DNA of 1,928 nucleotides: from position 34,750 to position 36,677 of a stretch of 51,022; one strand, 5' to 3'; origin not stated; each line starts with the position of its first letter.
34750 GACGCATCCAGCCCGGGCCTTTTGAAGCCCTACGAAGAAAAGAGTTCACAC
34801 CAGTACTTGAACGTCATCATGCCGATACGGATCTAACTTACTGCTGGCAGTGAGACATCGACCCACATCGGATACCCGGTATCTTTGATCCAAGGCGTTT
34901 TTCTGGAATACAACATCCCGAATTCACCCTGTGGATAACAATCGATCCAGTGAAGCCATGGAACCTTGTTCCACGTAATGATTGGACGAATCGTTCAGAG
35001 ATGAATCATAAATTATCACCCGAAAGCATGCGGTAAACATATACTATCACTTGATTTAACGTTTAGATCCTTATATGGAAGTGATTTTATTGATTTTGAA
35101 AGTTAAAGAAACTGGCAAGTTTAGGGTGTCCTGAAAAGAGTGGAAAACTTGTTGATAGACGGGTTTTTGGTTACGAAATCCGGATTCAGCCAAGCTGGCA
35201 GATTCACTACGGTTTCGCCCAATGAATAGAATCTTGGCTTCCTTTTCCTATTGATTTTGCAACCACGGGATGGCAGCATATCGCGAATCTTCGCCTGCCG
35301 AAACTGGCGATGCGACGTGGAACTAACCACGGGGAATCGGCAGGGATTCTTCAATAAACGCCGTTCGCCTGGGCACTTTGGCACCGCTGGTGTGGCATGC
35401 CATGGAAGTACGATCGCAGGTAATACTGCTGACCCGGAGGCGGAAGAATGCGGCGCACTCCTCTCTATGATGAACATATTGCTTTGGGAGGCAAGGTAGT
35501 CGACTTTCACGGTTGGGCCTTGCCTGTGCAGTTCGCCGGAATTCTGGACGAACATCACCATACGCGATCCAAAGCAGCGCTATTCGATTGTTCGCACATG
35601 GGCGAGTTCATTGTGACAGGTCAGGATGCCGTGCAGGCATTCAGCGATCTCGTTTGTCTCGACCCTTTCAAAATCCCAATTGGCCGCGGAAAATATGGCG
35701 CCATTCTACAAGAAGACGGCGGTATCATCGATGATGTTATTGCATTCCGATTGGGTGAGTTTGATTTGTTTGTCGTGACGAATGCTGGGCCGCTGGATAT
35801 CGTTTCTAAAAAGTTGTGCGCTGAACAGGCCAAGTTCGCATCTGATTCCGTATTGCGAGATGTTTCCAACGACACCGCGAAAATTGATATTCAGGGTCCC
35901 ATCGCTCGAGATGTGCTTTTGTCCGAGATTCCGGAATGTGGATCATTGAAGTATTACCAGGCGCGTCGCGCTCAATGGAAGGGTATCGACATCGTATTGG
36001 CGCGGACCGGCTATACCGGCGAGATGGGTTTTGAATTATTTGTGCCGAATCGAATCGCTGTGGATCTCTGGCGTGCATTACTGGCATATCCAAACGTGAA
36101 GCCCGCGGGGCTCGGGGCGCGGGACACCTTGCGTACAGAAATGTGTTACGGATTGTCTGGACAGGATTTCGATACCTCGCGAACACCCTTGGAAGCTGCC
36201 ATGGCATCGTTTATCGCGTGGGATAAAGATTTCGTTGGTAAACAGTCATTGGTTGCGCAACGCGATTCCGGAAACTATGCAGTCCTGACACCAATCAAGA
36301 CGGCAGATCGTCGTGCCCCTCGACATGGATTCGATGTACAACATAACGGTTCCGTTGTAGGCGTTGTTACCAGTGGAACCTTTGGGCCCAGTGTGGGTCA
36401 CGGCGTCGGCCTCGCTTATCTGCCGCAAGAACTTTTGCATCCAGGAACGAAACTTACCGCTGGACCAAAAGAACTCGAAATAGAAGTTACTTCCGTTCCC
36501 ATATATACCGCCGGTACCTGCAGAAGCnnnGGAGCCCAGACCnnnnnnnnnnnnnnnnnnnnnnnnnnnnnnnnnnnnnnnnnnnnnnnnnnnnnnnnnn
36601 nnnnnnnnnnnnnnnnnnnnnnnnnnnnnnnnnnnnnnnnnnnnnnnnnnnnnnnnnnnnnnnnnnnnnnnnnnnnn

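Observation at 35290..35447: ZTP (pfl-motif) riboswitch-like aptamer controlling the glycine cleavage operon, with an SD-sequestering alternative pairing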

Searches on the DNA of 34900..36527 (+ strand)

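Call 5: search_rna_families(source=window, start=34900, end=35600, threshold=evalue, max_evalue=10)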
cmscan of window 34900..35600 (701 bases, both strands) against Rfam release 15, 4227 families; matches with E-value up to 10: 2.
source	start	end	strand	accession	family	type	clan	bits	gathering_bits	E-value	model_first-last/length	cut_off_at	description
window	35290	35381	+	RF01750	ZMP-ZTP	Cis-reg; riboswitch;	-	58.1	39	8.3e-09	1-86/86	no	ZMP/ZTP riboswitch aptamer (pfl RNA motif)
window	35042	35094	+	RF02477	GlsR9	Gene; snRNA; snoRNA; CD-box;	-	15.2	95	2.6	1-79/79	no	Small nucleolar RNA GlsR9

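Call 23: search_rna_families(sources=[L001, L002, L003, L004, L005, L006, L007, L008, L009, L010, L011, L012, L013, L014, L015, L016, L017, L018, L019, L020], threshold=gathering)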
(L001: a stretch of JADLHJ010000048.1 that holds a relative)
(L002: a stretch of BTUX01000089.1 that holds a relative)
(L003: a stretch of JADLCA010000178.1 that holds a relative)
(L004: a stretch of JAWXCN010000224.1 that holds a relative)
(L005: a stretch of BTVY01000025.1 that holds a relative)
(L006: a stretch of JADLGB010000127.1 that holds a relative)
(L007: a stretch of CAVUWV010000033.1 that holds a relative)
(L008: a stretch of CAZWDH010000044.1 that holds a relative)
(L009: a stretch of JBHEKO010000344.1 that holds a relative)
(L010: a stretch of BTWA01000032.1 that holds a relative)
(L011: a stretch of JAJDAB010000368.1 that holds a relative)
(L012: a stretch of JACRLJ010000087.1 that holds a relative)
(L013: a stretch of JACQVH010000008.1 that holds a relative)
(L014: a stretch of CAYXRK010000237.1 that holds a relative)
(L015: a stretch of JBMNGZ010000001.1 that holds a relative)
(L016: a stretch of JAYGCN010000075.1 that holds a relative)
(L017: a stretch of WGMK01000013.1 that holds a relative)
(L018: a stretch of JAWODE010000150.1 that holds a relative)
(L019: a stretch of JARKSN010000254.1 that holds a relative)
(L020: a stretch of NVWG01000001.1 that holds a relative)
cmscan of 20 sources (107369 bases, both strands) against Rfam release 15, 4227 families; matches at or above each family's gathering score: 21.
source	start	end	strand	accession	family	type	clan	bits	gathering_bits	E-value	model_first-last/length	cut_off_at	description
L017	2089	2161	-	RF00005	tRNA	Gene; tRNA;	CL00001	71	29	2.8e-13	1-71/71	no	tRNA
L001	2278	2368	+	RF01750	ZMP-ZTP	Cis-reg; riboswitch;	-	68.8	39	7.9e-09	1-86/86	no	ZMP/ZTP riboswitch aptamer (pfl RNA motif)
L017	2175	2247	-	RF00005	tRNA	Gene; tRNA;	CL00001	68.8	29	1.1e-12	1-71/71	no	tRNA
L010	2333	2422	+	RF01750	ZMP-ZTP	Cis-reg; riboswitch;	-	67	39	1.8e-08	1-86/86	no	ZMP/ZTP riboswitch aptamer (pfl RNA motif)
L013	2329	2414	+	RF01750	ZMP-ZTP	Cis-reg; riboswitch;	-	66.5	39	2.3e-08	1-86/86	no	ZMP/ZTP riboswitch aptamer (pfl RNA motif)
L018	2356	2443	+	RF01750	ZMP-ZTP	Cis-reg; riboswitch;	-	64.2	39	6.9e-08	1-86/86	no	ZMP/ZTP riboswitch aptamer (pfl RNA motif)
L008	2329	2416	+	RF01750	ZMP-ZTP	Cis-reg; riboswitch;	-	63.3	39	1.1e-07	1-86/86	no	ZMP/ZTP riboswitch aptamer (pfl RNA motif)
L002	2173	2264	+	RF01750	ZMP-ZTP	Cis-reg; riboswitch;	-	61.5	39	2.5e-07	1-86/86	no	ZMP/ZTP riboswitch aptamer (pfl RNA motif)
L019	2107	2192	+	RF01750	ZMP-ZTP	Cis-reg; riboswitch;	-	61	39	3.2e-07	1-86/86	no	ZMP/ZTP riboswitch aptamer (pfl RNA motif)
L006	2326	2415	+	RF01750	ZMP-ZTP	Cis-reg; riboswitch;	-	59.5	39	6.7e-07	1-86/86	no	ZMP/ZTP riboswitch aptamer (pfl RNA motif)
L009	26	113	+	RF01750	ZMP-ZTP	Cis-reg; riboswitch;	-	59.3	39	7.4e-07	1-86/86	no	ZMP/ZTP riboswitch aptamer (pfl RNA motif)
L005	2328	2416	+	RF01750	ZMP-ZTP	Cis-reg; riboswitch;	-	58.7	39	9.7e-07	1-86/86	no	ZMP/ZTP riboswitch aptamer (pfl RNA motif)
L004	2339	2427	+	RF01750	ZMP-ZTP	Cis-reg; riboswitch;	-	58.6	39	1e-06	1-86/86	no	ZMP/ZTP riboswitch aptamer (pfl RNA motif)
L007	2327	2416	+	RF01750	ZMP-ZTP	Cis-reg; riboswitch;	-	57.4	39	1.8e-06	1-86/86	no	ZMP/ZTP riboswitch aptamer (pfl RNA motif)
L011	2353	2441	+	RF01750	ZMP-ZTP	Cis-reg; riboswitch;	-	57.2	39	2e-06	1-86/86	no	ZMP/ZTP riboswitch aptamer (pfl RNA motif)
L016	2289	2395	+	RF01750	ZMP-ZTP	Cis-reg; riboswitch;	-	55.9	39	3.7e-06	1-86/86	no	ZMP/ZTP riboswitch aptamer (pfl RNA motif)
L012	2312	2427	+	RF01750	ZMP-ZTP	Cis-reg; riboswitch;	-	54.6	39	6.7e-06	1-86/86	no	ZMP/ZTP riboswitch aptamer (pfl RNA motif)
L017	2353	2438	+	RF01750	ZMP-ZTP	Cis-reg; riboswitch;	-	54.6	39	7e-06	1-86/86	no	ZMP/ZTP riboswitch aptamer (pfl RNA motif)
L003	1570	1660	+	RF01750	ZMP-ZTP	Cis-reg; riboswitch;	-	54.5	39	7.1e-06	1-86/86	no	ZMP/ZTP riboswitch aptamer (pfl RNA motif)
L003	1408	1453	-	RF01687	Acido-Lenti-1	Gene; sRNA;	-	54.3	37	3e-09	1-46/46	no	Acido-Lenti-1 RNA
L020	2274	2388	+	RF01750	ZMP-ZTP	Cis-reg; riboswitch;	-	53.2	39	1.4e-05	1-86/86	no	ZMP/ZTP riboswitch aptamer (pfl RNA motif)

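Call 24: search_rna_families(sources=[L021, L022, L023, L024, L025, L026, L027, L028, L029, L030, L031, L032, L033, L034, L035, L036, L037, L038, L039, L040], threshold=gathering)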
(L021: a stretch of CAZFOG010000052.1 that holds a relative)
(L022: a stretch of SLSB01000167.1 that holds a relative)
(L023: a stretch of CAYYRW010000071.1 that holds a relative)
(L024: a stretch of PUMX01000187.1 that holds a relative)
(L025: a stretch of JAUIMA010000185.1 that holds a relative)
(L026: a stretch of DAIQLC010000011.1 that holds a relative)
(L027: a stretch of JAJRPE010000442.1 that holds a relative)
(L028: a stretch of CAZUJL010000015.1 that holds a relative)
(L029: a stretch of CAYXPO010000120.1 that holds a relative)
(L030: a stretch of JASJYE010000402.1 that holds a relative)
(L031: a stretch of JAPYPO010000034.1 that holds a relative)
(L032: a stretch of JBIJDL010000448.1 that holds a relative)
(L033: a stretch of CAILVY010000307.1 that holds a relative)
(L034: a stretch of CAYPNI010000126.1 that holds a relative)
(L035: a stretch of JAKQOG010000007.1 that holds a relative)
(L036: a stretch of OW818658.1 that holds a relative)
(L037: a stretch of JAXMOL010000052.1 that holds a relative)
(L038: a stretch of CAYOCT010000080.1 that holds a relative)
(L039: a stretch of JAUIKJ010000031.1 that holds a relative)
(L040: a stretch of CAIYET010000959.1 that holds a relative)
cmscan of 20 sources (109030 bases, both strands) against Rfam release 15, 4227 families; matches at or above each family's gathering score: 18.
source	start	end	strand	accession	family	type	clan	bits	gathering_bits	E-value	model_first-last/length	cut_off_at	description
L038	508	593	+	RF01750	ZMP-ZTP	Cis-reg; riboswitch;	-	64.3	39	6.6e-08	1-86/86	no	ZMP/ZTP riboswitch aptamer (pfl RNA motif)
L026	2357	2444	+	RF01750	ZMP-ZTP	Cis-reg; riboswitch;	-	64.2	39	7.2e-08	1-86/86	no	ZMP/ZTP riboswitch aptamer (pfl RNA motif)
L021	2355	2442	+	RF01750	ZMP-ZTP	Cis-reg; riboswitch;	-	63.4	39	1e-07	1-86/86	no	ZMP/ZTP riboswitch aptamer (pfl RNA motif)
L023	2342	2428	+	RF01750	ZMP-ZTP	Cis-reg; riboswitch;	-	62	39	2e-07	1-86/86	no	ZMP/ZTP riboswitch aptamer (pfl RNA motif)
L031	2297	2386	+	RF01750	ZMP-ZTP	Cis-reg; riboswitch;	-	61.1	39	3.1e-07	1-86/86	no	ZMP/ZTP riboswitch aptamer (pfl RNA motif)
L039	2183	2272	+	RF01750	ZMP-ZTP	Cis-reg; riboswitch;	-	60.9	39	3.4e-07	1-86/86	no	ZMP/ZTP riboswitch aptamer (pfl RNA motif)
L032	2320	2409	+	RF01750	ZMP-ZTP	Cis-reg; riboswitch;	-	60.3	39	4.6e-07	1-86/86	no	ZMP/ZTP riboswitch aptamer (pfl RNA motif)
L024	1791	1877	+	RF01750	ZMP-ZTP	Cis-reg; riboswitch;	-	60.2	39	4.8e-07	1-86/86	no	ZMP/ZTP riboswitch aptamer (pfl RNA motif)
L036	2321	2410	+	RF01750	ZMP-ZTP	Cis-reg; riboswitch;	-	59.5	39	6.7e-07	1-86/86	no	ZMP/ZTP riboswitch aptamer (pfl RNA motif)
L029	2342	2428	+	RF01750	ZMP-ZTP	Cis-reg; riboswitch;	-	59.2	39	7.6e-07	1-86/86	no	ZMP/ZTP riboswitch aptamer (pfl RNA motif)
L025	2312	2411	+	RF01750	ZMP-ZTP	Cis-reg; riboswitch;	-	58.2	39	1.3e-06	1-86/86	no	ZMP/ZTP riboswitch aptamer (pfl RNA motif)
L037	2313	2412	+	RF01750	ZMP-ZTP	Cis-reg; riboswitch;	-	58.2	39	1.3e-06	1-86/86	no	ZMP/ZTP riboswitch aptamer (pfl RNA motif)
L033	2279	2364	+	RF01750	ZMP-ZTP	Cis-reg; riboswitch;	-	57.2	39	2e-06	1-86/86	no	ZMP/ZTP riboswitch aptamer (pfl RNA motif)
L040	2345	2431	+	RF01750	ZMP-ZTP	Cis-reg; riboswitch;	-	56.9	39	2.4e-06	1-86/86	no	ZMP/ZTP riboswitch aptamer (pfl RNA motif)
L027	2319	2414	+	RF01750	ZMP-ZTP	Cis-reg; riboswitch;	-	55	39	5.8e-06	1-86/86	no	ZMP/ZTP riboswitch aptamer (pfl RNA motif)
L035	2341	2428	+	RF01750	ZMP-ZTP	Cis-reg; riboswitch;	-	54.9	39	5.9e-06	1-86/86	no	ZMP/ZTP riboswitch aptamer (pfl RNA motif)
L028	2334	2424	+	RF01750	ZMP-ZTP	Cis-reg; riboswitch;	-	44.8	39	0.00076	1-86/86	no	ZMP/ZTP riboswitch aptamer (pfl RNA motif)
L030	1215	1304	+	RF01750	ZMP-ZTP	Cis-reg; riboswitch;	-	41.2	39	0.0042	1-86/86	no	ZMP/ZTP riboswitch aptamer (pfl RNA motif)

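Call 25: search_rna_families(sources=[L041, L042, L043, L044, L045, L046, L047, L048, L049, L050, L051, L052, L053, L054, L055, L056, L057, L058, L059, L060], threshold=gathering)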
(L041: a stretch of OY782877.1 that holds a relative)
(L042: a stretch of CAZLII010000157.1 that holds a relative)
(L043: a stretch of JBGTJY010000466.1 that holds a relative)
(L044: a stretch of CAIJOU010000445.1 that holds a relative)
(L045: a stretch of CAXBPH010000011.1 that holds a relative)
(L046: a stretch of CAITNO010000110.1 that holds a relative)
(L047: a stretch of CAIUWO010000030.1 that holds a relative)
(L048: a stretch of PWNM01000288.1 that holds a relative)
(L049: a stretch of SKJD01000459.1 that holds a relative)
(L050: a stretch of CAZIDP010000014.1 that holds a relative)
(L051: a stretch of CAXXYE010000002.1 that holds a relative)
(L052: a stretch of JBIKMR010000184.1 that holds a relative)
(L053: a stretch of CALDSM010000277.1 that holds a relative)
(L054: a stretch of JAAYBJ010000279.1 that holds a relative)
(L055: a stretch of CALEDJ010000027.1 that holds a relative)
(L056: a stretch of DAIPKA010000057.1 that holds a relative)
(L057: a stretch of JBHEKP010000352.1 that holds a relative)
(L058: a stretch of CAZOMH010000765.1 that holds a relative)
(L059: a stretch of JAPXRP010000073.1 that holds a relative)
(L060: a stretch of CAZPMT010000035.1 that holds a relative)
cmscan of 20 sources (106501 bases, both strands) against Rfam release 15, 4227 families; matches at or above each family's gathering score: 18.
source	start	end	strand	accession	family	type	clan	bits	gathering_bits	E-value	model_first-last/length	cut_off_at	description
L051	2221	2306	+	RF01750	ZMP-ZTP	Cis-reg; riboswitch;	-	66.4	39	2.4e-08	1-86/86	no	ZMP/ZTP riboswitch aptamer (pfl RNA motif)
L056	2338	2431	+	RF01750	ZMP-ZTP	Cis-reg; riboswitch;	-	60.4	39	4.3e-07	1-86/86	no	ZMP/ZTP riboswitch aptamer (pfl RNA motif)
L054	1809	1897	+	RF01750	ZMP-ZTP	Cis-reg; riboswitch;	-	59.1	39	7.8e-07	1-86/86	no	ZMP/ZTP riboswitch aptamer (pfl RNA motif)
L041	2197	2287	+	RF01750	ZMP-ZTP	Cis-reg; riboswitch;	-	58.6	39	9.9e-07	1-86/86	no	ZMP/ZTP riboswitch aptamer (pfl RNA motif)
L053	2361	2451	+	RF01750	ZMP-ZTP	Cis-reg; riboswitch;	-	57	39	2.2e-06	1-86/86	no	ZMP/ZTP riboswitch aptamer (pfl RNA motif)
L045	2314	2412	+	RF01750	ZMP-ZTP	Cis-reg; riboswitch;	-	56.5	39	2.7e-06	1-86/86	no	ZMP/ZTP riboswitch aptamer (pfl RNA motif)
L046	2361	2453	+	RF01750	ZMP-ZTP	Cis-reg; riboswitch;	-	55.9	39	3.7e-06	1-86/86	no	ZMP/ZTP riboswitch aptamer (pfl RNA motif)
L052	2357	2446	+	RF01750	ZMP-ZTP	Cis-reg; riboswitch;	-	55.7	39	4e-06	1-86/86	no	ZMP/ZTP riboswitch aptamer (pfl RNA motif)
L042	726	812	+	RF01750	ZMP-ZTP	Cis-reg; riboswitch;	-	55.6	39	4.3e-06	1-86/86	no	ZMP/ZTP riboswitch aptamer (pfl RNA motif)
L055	2329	2415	+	RF01750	ZMP-ZTP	Cis-reg; riboswitch;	-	55.4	39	4.6e-06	1-86/86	no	ZMP/ZTP riboswitch aptamer (pfl RNA motif)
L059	2345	2427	+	RF01750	ZMP-ZTP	Cis-reg; riboswitch;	-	54.2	39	8.3e-06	1-86/86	no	ZMP/ZTP riboswitch aptamer (pfl RNA motif)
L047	2364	2453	+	RF01750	ZMP-ZTP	Cis-reg; riboswitch;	-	54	39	8.9e-06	1-86/86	no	ZMP/ZTP riboswitch aptamer (pfl RNA motif)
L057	1038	1125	+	RF01750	ZMP-ZTP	Cis-reg; riboswitch;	-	54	39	9.1e-06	1-86/86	no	ZMP/ZTP riboswitch aptamer (pfl RNA motif)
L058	79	168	+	RF01750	ZMP-ZTP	Cis-reg; riboswitch;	-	53.9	39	9.3e-06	1-86/86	no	ZMP/ZTP riboswitch aptamer (pfl RNA motif)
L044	264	353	+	RF01750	ZMP-ZTP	Cis-reg; riboswitch;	-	53.2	39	1.3e-05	1-86/86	no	ZMP/ZTP riboswitch aptamer (pfl RNA motif)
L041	1561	1646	-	RF00005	tRNA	Gene; tRNA;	CL00001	49.8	29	1.9e-07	1-71/71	no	tRNA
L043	2318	2403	+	RF01750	ZMP-ZTP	Cis-reg; riboswitch;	-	44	39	0.0011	1-86/86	no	ZMP/ZTP riboswitch aptamer (pfl RNA motif)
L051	1661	1709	+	RF01687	Acido-Lenti-1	Gene; sRNA;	-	42.3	37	5.4e-06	1-46/46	no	Acido-Lenti-1 RNA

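Call 26: search_rna_families(sources=[L061, L062, L063, L064, L065, L066, L067, L068, L069, L070, L071, L072, L073, L074, L075, L076, L077, L078, L079, L080], threshold=gathering)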
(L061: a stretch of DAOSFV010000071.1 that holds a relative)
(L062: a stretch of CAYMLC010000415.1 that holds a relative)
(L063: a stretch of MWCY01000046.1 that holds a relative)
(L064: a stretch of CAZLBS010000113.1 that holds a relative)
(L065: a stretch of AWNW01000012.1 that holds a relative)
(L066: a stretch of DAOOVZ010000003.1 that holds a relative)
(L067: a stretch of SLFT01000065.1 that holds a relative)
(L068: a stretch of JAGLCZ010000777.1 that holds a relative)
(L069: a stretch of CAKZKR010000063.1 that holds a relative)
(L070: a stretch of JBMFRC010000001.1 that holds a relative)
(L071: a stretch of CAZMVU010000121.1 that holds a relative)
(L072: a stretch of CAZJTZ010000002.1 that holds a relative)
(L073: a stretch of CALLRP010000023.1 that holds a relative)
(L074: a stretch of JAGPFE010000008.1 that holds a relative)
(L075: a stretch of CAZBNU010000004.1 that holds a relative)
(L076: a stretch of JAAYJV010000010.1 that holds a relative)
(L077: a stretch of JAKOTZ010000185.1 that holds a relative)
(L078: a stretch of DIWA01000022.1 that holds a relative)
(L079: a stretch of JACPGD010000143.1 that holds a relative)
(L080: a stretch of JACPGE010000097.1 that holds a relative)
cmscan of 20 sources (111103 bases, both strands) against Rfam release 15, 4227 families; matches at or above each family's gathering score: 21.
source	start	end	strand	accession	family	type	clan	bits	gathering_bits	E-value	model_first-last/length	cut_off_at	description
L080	1874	1946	-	RF00005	tRNA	Gene; tRNA;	CL00001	74.4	29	3.4e-14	1-71/71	no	tRNA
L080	1989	2061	-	RF00005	tRNA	Gene; tRNA;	CL00001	69.7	29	6.5e-13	1-71/71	no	tRNA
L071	2255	2344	+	RF01750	ZMP-ZTP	Cis-reg; riboswitch;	-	65.7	39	3.6e-08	1-86/86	no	ZMP/ZTP riboswitch aptamer (pfl RNA motif)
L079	2315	2400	+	RF01750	ZMP-ZTP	Cis-reg; riboswitch;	-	65.1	39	4.8e-08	1-86/86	no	ZMP/ZTP riboswitch aptamer (pfl RNA motif)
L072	2340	2423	+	RF01750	ZMP-ZTP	Cis-reg; riboswitch;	-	64.9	39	5.2e-08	1-86/86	no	ZMP/ZTP riboswitch aptamer (pfl RNA motif)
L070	2334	2421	+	RF01750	ZMP-ZTP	Cis-reg; riboswitch;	-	64.6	39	6e-08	1-86/86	no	ZMP/ZTP riboswitch aptamer (pfl RNA motif)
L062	1103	1192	+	RF01750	ZMP-ZTP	Cis-reg; riboswitch;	-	63.6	39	9.7e-08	1-86/86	no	ZMP/ZTP riboswitch aptamer (pfl RNA motif)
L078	2351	2435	+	RF01750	ZMP-ZTP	Cis-reg; riboswitch;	-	63.4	39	1e-07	1-86/86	no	ZMP/ZTP riboswitch aptamer (pfl RNA motif)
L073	2340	2425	+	RF01750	ZMP-ZTP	Cis-reg; riboswitch;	-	62.7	39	1.5e-07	1-86/86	no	ZMP/ZTP riboswitch aptamer (pfl RNA motif)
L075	2363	2451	+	RF01750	ZMP-ZTP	Cis-reg; riboswitch;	-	62.7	39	1.5e-07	1-86/86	no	ZMP/ZTP riboswitch aptamer (pfl RNA motif)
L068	2356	2445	+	RF01750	ZMP-ZTP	Cis-reg; riboswitch;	-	62.3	39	1.8e-07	1-86/86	no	ZMP/ZTP riboswitch aptamer (pfl RNA motif)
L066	2341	2424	+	RF01750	ZMP-ZTP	Cis-reg; riboswitch;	-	62.2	39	1.9e-07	1-86/86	no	ZMP/ZTP riboswitch aptamer (pfl RNA motif)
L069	2336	2423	+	RF01750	ZMP-ZTP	Cis-reg; riboswitch;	-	62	39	2.1e-07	1-86/86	no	ZMP/ZTP riboswitch aptamer (pfl RNA motif)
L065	2335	2422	+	RF01750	ZMP-ZTP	Cis-reg; riboswitch;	-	61.3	39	2.8e-07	1-86/86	no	ZMP/ZTP riboswitch aptamer (pfl RNA motif)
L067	1426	1515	+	RF01750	ZMP-ZTP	Cis-reg; riboswitch;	-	61.3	39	3e-07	1-86/86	no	ZMP/ZTP riboswitch aptamer (pfl RNA motif)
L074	2373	2457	+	RF01750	ZMP-ZTP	Cis-reg; riboswitch;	-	59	39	8.7e-07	1-86/86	no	ZMP/ZTP riboswitch aptamer (pfl RNA motif)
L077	1923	2006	+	RF01750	ZMP-ZTP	Cis-reg; riboswitch;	-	58.2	39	1.3e-06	1-86/86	no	ZMP/ZTP riboswitch aptamer (pfl RNA motif)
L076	2354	2445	+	RF01750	ZMP-ZTP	Cis-reg; riboswitch;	-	58.1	39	1.3e-06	1-86/86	no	ZMP/ZTP riboswitch aptamer (pfl RNA motif)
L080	2353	2440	+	RF01750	ZMP-ZTP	Cis-reg; riboswitch;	-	57.2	39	2.1e-06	1-86/86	no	ZMP/ZTP riboswitch aptamer (pfl RNA motif)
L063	2351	2441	+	RF01750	ZMP-ZTP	Cis-reg; riboswitch;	-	54.5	39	7.4e-06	1-86/86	no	ZMP/ZTP riboswitch aptamer (pfl RNA motif)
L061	353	435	+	RF01750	ZMP-ZTP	Cis-reg; riboswitch;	-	54.2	39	8.7e-06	1-86/86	no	ZMP/ZTP riboswitch aptamer (pfl RNA motif)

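Call 44: search_rna_families(sources=[L014, L015, L048, L049, L050, L060, L064], threshold=evalue, max_evalue=1)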
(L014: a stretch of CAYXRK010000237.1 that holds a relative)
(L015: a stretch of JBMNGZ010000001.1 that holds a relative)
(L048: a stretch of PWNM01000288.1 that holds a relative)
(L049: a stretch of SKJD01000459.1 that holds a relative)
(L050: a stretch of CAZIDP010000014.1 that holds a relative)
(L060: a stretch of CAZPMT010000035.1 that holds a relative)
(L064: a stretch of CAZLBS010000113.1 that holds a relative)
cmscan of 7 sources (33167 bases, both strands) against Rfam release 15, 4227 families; matches with E-value up to 1: 0.
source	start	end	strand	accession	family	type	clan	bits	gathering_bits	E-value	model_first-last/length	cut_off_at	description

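Call 59: build_rna_model(alignment_id=A1, structure=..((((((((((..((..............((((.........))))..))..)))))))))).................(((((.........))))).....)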
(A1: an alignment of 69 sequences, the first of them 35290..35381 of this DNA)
Model R1 built from alignment A1 (69 sequences, 104 columns); structure: as given.
model positions 89; base pairs 21; branch points 1; effective number of sequences 2.63; information 0.64 bits per position. Calibrated on 0.2 Mb of random sequence (short: E-values are rough).
structure used (alignment columns):
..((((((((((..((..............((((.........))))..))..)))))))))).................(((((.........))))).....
